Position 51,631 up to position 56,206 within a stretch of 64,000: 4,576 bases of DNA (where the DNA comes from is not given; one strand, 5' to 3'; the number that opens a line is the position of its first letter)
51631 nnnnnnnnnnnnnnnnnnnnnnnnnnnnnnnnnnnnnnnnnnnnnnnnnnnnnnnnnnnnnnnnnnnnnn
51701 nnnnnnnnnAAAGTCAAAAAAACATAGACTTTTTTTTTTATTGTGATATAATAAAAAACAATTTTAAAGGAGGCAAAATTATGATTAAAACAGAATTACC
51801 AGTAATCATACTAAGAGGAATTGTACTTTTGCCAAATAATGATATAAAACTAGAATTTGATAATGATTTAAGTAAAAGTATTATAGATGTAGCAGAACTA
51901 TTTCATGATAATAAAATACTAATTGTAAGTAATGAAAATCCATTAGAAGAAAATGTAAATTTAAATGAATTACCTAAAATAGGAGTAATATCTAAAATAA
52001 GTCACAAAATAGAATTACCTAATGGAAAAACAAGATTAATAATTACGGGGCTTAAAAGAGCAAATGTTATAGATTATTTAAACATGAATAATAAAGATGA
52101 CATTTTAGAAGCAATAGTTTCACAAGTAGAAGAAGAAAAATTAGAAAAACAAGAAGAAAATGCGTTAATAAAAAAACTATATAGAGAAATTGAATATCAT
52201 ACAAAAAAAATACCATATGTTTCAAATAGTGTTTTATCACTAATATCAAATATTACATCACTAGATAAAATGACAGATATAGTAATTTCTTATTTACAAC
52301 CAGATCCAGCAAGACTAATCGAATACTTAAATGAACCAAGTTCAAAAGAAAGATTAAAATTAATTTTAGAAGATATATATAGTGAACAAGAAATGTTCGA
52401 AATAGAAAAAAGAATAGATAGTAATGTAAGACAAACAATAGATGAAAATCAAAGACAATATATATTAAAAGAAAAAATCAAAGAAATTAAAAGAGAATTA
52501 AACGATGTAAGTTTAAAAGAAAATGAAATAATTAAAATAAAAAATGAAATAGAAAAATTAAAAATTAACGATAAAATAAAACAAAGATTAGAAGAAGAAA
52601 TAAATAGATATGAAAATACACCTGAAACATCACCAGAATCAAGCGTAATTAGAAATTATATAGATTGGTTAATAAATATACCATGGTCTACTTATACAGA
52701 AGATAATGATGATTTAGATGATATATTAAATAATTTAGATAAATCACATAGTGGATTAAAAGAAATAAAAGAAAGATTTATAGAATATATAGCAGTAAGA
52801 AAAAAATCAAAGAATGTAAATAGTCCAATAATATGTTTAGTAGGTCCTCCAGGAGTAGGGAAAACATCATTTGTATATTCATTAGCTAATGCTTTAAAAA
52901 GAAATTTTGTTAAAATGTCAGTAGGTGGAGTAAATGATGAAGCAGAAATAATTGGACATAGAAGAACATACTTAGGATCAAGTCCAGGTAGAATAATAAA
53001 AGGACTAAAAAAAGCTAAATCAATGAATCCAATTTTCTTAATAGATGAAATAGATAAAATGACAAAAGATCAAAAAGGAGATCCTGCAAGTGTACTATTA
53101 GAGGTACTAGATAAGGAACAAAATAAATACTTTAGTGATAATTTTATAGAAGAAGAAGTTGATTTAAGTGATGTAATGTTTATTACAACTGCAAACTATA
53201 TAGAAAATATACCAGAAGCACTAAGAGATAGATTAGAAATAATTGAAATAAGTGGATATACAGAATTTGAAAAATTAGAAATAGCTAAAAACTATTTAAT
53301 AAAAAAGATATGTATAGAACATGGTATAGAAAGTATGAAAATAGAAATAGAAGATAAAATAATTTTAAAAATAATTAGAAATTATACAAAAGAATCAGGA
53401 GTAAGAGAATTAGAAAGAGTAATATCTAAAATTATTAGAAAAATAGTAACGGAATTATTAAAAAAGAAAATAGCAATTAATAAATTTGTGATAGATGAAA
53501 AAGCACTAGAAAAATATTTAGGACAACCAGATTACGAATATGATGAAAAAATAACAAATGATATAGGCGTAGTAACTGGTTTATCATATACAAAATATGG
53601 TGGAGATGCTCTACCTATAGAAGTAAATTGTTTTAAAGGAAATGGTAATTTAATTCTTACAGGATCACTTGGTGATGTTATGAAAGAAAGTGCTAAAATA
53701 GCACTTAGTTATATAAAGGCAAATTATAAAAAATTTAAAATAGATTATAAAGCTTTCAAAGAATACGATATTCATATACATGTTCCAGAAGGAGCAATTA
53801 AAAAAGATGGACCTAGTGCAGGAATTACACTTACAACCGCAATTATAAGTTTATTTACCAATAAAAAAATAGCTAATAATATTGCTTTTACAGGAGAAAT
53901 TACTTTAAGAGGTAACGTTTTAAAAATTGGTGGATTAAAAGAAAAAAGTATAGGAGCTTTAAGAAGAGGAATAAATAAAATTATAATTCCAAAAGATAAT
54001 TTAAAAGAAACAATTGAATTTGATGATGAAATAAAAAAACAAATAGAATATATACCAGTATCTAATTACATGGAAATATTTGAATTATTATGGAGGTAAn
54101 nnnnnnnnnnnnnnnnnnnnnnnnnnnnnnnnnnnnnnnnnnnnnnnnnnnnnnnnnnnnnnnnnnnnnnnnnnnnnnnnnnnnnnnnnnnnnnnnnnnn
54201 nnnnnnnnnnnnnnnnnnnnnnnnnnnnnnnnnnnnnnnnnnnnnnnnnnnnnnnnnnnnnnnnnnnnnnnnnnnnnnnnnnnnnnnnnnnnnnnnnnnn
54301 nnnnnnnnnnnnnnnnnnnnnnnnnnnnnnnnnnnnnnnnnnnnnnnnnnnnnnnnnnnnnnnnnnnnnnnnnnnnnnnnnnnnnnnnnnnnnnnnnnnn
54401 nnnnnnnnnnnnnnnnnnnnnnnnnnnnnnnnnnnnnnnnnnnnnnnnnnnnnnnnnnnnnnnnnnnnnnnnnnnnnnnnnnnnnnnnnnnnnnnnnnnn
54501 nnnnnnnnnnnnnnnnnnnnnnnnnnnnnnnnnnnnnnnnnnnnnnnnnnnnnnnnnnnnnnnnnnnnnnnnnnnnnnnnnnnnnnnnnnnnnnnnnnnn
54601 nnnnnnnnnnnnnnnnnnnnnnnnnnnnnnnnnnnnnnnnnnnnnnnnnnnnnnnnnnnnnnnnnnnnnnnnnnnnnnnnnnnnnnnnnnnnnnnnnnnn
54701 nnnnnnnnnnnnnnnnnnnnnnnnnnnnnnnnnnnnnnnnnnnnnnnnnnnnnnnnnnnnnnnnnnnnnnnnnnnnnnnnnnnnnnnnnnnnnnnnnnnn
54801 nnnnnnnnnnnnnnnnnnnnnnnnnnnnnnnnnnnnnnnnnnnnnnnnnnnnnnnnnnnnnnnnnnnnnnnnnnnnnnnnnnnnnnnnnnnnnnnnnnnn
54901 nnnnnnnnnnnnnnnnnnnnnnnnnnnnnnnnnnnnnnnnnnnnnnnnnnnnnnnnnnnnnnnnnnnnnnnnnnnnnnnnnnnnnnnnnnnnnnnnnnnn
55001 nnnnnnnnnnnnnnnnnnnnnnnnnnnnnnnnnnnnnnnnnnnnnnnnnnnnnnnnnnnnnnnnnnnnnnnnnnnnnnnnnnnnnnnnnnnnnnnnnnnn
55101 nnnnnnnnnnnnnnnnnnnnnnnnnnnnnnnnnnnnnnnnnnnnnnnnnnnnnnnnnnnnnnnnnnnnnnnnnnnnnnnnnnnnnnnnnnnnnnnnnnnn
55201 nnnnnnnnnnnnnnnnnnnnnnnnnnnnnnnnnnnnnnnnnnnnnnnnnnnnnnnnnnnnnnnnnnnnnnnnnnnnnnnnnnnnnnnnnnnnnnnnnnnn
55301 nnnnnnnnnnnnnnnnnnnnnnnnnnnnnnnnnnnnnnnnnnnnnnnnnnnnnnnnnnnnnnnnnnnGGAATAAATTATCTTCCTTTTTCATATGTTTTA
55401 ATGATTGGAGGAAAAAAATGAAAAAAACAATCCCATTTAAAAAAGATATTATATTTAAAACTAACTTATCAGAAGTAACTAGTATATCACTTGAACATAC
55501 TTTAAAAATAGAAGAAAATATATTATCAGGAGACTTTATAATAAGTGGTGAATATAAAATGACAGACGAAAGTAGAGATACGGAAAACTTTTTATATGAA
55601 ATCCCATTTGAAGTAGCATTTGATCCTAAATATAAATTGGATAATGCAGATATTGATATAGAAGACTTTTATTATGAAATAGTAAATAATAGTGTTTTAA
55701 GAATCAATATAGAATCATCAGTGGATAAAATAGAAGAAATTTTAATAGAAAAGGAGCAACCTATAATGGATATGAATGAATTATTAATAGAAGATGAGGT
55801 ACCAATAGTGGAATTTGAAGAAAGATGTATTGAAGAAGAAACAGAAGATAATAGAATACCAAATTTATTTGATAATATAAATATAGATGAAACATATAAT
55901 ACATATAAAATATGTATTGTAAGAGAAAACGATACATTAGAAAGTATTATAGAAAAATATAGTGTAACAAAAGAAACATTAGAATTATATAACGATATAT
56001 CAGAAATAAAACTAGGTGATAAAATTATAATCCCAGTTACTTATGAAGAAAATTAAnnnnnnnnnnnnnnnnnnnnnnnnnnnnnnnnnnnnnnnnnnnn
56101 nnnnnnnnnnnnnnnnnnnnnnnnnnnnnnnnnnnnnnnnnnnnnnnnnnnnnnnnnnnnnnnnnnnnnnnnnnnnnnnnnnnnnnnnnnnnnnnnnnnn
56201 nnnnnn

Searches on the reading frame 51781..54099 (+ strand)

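Call 6: search_protein_families(library=pfam, proteins=[window:51781-54099:+], max_evalue=0.001)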
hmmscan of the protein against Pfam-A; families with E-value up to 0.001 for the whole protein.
window:51781-54099:+ (772 aa): 9 families
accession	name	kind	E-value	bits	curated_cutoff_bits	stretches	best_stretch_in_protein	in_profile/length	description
PF05362.19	Lon_C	-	1.3e-78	263.8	21.1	1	571-769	2-201/205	Lon protease (S16) C-terminal proteolytic domain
PF00004.35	AAA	-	1.9e-28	100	21.2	1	351-489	1-127/131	ATPase family associated with various cellular activities (AAA)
PF02190.22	LON_substr_bdg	-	5.6e-22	79.1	28.7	1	5-197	1-196/200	ATP-dependent protease La (LON) substrate-binding domain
PF22667.2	Lon_lid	-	3.2e-18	65.5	27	1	513-563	2-52/57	Lon protease AAA+ ATPase lid domain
PF07728.20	AAA_5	-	4.4e-09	36.9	22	1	351-485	2-139/139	AAA domain (dynein-related subfamily)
PF13541.12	ChlI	-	1.3e-08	35.2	27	1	613-740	1-121/121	Subunit ChlI of Mg-chelatase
PF13401.12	AAA_22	-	3.2e-06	27.9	27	0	349-429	6-98/130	AAA domain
PF07724.20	AAA_2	-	3.3e-05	24.4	27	1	351-480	6-132/166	AAA domain (Cdc48 subfamily)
PF05496.18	RuvB_N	-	0.00094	19.4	27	0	323-389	9-74/159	Holliday junction DNA helicase RuvB P-loop domain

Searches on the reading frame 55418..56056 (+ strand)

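Call 66: search_protein_families(library=pfam, proteins=[window:55418-56056:+], max_evalue=0.01)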
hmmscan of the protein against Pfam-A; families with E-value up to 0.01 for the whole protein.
window:55418-56056:+ (212 aa): 2 families
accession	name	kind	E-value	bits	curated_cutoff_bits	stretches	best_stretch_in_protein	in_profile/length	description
PF01476.26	LysM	-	3.6e-05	24.1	20.9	1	167-206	2-43/43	LysM domain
PF20918.2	SPOCS_spoVID-N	-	0.0058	16.9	27.1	0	7-102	5-129/132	SPOCS_spoVID-N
